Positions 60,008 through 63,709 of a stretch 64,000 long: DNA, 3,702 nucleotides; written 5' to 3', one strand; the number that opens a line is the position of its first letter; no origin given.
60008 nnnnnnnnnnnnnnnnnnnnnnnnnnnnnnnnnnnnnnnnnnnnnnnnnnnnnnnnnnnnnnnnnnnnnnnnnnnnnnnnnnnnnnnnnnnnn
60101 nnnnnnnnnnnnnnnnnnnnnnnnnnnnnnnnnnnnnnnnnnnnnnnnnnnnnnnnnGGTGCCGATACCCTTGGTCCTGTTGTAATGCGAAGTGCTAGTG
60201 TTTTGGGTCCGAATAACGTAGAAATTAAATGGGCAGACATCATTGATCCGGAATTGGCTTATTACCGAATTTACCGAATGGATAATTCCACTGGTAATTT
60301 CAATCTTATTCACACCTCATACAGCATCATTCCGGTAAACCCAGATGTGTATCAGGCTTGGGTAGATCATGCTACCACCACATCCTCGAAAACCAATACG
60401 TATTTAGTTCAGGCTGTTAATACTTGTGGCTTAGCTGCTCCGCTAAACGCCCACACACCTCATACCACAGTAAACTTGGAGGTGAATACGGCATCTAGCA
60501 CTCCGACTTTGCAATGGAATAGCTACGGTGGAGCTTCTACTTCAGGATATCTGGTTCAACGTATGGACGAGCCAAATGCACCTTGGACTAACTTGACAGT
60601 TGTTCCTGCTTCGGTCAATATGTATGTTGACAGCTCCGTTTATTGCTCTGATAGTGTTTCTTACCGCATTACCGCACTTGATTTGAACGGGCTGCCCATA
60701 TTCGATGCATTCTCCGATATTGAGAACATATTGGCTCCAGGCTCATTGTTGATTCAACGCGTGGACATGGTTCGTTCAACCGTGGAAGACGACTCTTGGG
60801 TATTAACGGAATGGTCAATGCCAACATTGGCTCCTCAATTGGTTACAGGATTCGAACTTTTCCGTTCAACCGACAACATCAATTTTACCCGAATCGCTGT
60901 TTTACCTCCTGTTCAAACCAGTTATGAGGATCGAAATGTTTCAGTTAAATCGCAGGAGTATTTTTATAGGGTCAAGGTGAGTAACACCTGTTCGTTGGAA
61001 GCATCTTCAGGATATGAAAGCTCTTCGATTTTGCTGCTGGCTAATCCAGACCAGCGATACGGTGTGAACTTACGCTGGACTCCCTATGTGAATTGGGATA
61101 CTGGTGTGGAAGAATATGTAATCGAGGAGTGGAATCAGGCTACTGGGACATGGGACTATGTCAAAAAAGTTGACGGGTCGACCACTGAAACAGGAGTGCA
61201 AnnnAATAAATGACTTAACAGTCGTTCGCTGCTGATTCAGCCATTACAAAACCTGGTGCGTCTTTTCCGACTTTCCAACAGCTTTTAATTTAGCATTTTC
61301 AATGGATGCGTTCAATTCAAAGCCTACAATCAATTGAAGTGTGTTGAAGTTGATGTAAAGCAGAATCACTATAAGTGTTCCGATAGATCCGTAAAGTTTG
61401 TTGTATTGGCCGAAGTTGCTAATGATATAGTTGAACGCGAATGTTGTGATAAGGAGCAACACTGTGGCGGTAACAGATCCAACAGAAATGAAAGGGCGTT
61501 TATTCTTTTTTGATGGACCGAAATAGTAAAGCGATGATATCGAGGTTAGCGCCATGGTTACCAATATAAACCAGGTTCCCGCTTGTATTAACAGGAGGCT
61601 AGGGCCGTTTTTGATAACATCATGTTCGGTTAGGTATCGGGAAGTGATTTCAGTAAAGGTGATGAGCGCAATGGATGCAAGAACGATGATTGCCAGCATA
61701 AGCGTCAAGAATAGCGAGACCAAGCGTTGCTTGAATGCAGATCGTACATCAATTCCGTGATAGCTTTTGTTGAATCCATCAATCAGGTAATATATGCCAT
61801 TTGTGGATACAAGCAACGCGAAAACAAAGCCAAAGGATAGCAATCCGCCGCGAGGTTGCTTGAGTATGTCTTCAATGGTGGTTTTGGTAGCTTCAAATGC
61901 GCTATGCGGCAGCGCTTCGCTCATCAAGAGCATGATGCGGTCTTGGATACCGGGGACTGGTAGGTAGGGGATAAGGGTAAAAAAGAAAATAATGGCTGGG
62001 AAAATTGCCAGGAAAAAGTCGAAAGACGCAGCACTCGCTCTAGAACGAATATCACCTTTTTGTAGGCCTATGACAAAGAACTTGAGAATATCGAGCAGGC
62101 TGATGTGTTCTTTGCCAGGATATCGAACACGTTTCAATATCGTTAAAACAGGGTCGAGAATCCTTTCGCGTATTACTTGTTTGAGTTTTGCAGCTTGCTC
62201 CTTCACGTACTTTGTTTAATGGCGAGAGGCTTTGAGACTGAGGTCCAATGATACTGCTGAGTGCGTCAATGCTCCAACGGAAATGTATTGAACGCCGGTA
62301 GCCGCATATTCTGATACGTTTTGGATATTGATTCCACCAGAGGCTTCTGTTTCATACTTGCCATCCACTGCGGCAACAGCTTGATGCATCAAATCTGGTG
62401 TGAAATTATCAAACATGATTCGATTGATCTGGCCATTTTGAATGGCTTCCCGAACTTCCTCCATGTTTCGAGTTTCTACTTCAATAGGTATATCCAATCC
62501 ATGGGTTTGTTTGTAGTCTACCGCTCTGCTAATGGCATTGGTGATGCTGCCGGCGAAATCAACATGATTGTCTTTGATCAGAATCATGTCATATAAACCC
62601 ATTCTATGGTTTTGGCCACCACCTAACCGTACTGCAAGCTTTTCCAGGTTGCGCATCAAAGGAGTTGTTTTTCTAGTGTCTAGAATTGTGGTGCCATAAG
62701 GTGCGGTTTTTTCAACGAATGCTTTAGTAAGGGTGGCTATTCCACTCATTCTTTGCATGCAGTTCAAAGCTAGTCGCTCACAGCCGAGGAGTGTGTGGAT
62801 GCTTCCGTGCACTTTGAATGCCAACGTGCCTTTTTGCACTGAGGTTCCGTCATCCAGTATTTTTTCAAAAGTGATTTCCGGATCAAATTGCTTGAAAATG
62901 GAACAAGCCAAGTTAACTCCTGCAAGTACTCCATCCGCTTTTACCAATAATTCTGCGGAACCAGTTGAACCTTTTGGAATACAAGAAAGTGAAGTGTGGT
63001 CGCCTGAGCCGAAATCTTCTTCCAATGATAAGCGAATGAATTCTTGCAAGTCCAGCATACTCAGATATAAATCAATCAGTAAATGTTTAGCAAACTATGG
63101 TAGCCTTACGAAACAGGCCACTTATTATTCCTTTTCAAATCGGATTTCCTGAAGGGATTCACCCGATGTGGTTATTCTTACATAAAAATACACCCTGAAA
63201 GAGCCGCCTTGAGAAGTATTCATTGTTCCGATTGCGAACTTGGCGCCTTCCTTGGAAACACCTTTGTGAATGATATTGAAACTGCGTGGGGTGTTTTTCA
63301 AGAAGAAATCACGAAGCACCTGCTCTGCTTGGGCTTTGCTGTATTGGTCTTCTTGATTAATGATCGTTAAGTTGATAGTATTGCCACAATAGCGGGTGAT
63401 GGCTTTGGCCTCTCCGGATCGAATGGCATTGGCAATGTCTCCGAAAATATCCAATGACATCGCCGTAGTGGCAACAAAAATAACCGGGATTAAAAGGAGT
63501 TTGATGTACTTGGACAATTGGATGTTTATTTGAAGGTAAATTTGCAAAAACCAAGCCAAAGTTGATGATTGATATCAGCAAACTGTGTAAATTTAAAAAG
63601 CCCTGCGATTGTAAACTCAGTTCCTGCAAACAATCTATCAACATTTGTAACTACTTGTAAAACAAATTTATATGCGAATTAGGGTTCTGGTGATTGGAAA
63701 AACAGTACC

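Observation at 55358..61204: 1948-aa protein of about 19 tandem PKD domains with no recognisable T9SS sorting domain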

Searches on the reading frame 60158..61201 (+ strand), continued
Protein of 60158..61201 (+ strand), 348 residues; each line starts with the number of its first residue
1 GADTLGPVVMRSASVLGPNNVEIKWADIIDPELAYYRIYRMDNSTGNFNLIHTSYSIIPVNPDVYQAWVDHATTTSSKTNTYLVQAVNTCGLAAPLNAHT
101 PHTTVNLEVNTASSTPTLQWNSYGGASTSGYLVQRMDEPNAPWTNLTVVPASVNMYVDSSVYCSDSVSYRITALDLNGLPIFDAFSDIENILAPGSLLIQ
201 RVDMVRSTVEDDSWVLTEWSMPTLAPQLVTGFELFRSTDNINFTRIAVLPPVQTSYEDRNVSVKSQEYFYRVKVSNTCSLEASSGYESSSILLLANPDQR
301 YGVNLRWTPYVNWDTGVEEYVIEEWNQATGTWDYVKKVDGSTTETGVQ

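Call 73: find_encoding_contigs(protein=P0387, flank=3000, max_places=2)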
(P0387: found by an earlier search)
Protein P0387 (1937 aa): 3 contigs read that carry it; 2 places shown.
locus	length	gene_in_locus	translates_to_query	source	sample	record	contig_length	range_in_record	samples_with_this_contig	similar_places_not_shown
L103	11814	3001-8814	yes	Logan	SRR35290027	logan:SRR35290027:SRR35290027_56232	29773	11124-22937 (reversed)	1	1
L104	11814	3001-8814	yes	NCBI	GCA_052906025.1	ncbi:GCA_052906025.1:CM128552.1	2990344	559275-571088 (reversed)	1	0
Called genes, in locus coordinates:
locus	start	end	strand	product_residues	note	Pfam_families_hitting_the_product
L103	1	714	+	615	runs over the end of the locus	PF13522:GATase_6, PF13537:GATase_7, PF00733:Asn_synthase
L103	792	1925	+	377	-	PF13439:Glyco_transf_4, PF13579:Glyco_trans_4_4 (weak), PF00534:Glycos_transf_1, PF13692:Glyco_trans_1_4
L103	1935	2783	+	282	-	PF05050:Methyltransf_21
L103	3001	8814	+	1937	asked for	PF18911:PKD_4, PF00801:PKD, PF18911:PKD_4, PF00801:PKD, PF18911:PKD_4, PF00801:PKD, PF18911:PKD_4, PF00801:PKD, +19 more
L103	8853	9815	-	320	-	PF03631:Virul_fac_BrkB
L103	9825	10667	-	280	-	PF02749:QRPTase_N, PF01729:QRPTase_C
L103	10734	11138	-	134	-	PF16022:DUF4783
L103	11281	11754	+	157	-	PF02590:SPOUT_MTase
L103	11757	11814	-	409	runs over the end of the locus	PF13439:Glyco_transf_4, PF13579:Glyco_trans_4_4 (weak), PF00534:Glycos_transf_1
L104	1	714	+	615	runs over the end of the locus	PF13522:GATase_6, PF13537:GATase_7, PF00733:Asn_synthase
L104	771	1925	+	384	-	PF13439:Glyco_transf_4, PF13579:Glyco_trans_4_4 (weak), PF00534:Glycos_transf_1, PF13692:Glyco_trans_1_4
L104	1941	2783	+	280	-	PF05050:Methyltransf_21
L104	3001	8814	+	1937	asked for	PF18911:PKD_4, PF00801:PKD, PF18911:PKD_4, PF00801:PKD, PF18911:PKD_4, PF00801:PKD, PF18911:PKD_4, PF00801:PKD, +19 more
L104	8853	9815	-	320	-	PF03631:Virul_fac_BrkB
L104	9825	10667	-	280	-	PF02749:QRPTase_N, PF01729:QRPTase_C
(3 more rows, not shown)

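Call 76: search_protein_families(library=ncbifam, proteins=[P0099], max_evalue=0.01)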
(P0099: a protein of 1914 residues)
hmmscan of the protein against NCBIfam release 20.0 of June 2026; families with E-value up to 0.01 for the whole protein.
P0099 (1914 aa): 4 families
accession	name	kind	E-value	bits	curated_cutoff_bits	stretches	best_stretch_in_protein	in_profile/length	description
TIGR00864.1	PCC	subfamily_domain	1.9e-56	190.5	1861.4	5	56-439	1089-1470/2700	polycystin cation channel protein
NF058578.1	CPR_pilus_PamR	equivalog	2.5e-15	56.1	300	0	221-266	175-228/297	pilus system RbmA-like protein PamR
TIGR04131.1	Bac_Flav_CTERM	domain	7.5e-13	48.4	35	1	1830-1894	4-69/85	T9SS type B sorting domain-containing protein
TIGR03769.1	P_ac_wall_RPT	domain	0.001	19.6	30.9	0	328-355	8-33/41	TIGR03769 domain-containing protein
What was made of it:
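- Closest known: T9SS type B CTD surface proteins. Same: The small partner carries a bona fide type B CTD (call 76).
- P0099 scores 48 bits on TIGR04131 (call 76).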

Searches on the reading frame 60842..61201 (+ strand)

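Call 10: search_protein_families(library=ncbifam, proteins=[window:60842-61201:+], max_evalue=10)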
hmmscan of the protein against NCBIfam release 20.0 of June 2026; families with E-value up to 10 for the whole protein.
window:60842-61201:+ (120 aa): 1 family
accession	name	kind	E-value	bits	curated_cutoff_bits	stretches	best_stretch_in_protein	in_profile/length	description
NF049903.1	FTN_0599_fam_GGCT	exception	0.098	12.1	480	1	29-77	79-127/266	gamma-glutamylcyclotransferase ChaC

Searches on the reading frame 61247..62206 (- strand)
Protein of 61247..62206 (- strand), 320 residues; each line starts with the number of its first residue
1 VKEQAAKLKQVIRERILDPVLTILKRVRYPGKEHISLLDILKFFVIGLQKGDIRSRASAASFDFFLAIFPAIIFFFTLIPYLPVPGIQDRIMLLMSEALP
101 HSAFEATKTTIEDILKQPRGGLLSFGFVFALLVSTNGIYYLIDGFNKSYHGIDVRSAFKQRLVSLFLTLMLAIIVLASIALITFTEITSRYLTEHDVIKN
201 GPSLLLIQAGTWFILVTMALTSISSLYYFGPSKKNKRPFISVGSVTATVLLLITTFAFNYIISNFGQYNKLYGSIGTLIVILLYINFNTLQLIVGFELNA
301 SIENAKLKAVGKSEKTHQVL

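Call 7: search_protein_families(library=pfam, proteins=[window:61247-62206:-], max_evalue=1)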
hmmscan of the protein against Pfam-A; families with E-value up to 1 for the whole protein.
window:61247-62206:- (320 aa): 5 families
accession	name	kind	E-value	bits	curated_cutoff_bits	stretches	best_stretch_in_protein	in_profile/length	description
PF03631.20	Virul_fac_BrkB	-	2.6e-55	188.3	33.7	1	50-305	2-258/259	Virulence factor BrkB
PF10754.15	DUF2569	-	0.00032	21.6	26.5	1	167-287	8-134/143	Protein of unknown function (DUF2569)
PF25732.1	BILF1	-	0.0009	19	50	1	155-265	167-279/293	Gammaherpesvirus G-protein coupled receptor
PF01757.29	Acyl_transf_3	-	0.033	13.7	31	1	126-278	56-188/326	Acyltransferase domain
PF01104.22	Bunya_NS-S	-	0.036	14.3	25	1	200-267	4-72/91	Bunyavirus non-structural protein NS-s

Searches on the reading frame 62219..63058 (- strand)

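Call 7: search_protein_families(library=pfam, proteins=[window:62219-63058:-], max_evalue=1)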
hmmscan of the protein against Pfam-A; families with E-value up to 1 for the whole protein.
window:62219-63058:- (280 aa): 2 families
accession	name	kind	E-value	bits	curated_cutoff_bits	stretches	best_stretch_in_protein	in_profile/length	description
PF01729.25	QRPTase_C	-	3.3e-54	183.6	23.1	1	107-276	1-169/169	Quinolinate phosphoribosyl transferase, C-terminal domain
PF02749.22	QRPTase_N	-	1.1e-16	61.2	27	1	20-105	1-82/82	Quinolinate phosphoribosyl transferase, N-terminal domain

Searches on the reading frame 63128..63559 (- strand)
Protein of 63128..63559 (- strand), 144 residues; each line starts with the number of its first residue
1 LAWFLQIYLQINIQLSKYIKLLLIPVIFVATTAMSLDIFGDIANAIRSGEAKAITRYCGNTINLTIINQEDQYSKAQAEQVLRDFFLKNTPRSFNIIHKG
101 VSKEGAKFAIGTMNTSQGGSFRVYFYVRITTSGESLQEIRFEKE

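Call 7: search_protein_families(library=pfam, proteins=[window:63128-63559:-], max_evalue=1)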
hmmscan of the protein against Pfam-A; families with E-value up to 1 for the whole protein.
window:63128-63559:- (144 aa): 2 families
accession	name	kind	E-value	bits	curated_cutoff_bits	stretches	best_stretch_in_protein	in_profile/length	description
PF16022.11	DUF4783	-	4.4e-30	104.2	24.1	1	40-142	2-102/102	Domain of unknown function (DUF4783)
PF19026.7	UBA_HYPK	-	0.22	11.4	27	0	66-83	10-27/41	HYPK UBA domain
